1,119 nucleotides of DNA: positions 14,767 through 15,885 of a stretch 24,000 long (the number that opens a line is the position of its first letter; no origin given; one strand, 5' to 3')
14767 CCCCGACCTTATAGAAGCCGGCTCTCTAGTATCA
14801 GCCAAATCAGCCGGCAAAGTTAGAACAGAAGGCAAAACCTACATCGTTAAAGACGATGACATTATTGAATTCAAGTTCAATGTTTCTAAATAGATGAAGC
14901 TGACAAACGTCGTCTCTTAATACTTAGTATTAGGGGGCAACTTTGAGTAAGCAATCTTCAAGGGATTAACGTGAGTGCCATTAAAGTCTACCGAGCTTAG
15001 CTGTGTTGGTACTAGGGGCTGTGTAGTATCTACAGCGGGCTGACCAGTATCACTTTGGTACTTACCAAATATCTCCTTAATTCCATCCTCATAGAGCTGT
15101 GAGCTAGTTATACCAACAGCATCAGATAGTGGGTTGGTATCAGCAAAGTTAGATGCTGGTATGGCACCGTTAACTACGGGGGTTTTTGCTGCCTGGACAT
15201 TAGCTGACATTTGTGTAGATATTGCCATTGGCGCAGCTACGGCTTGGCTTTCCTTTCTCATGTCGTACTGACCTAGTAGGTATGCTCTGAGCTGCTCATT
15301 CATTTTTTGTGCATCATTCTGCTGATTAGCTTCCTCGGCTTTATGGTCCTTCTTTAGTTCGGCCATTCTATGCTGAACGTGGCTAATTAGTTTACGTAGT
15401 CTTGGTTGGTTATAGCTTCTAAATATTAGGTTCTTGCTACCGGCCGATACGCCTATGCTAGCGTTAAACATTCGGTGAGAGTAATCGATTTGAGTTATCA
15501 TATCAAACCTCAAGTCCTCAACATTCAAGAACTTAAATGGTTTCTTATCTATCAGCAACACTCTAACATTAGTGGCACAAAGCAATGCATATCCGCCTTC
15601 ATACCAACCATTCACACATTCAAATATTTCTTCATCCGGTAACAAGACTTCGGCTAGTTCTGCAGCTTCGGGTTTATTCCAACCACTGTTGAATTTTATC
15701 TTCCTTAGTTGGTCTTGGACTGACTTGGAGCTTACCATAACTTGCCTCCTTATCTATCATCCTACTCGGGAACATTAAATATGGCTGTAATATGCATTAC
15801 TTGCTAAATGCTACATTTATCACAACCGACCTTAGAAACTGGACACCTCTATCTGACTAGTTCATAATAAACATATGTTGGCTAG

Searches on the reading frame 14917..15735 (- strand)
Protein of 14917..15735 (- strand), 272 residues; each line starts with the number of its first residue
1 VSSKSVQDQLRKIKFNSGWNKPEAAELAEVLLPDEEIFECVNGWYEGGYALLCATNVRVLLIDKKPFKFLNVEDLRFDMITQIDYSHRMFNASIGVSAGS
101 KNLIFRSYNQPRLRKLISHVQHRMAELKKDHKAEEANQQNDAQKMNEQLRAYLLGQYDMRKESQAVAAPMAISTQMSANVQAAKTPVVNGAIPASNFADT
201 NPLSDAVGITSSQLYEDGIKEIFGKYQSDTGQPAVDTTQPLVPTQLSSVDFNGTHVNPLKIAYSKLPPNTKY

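Call 75: search_protein_families(library=pfam, max_evalue=0.001, proteins=[window:14917-15735:-])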
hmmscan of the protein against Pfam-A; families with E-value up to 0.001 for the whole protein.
window:14917-15735:- (272 aa): 1 family
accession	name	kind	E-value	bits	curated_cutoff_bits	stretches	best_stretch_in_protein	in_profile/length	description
PF14470.12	bPH_3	-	7.7e-10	39.6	23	1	32-121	2-94/95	Bacterial PH domain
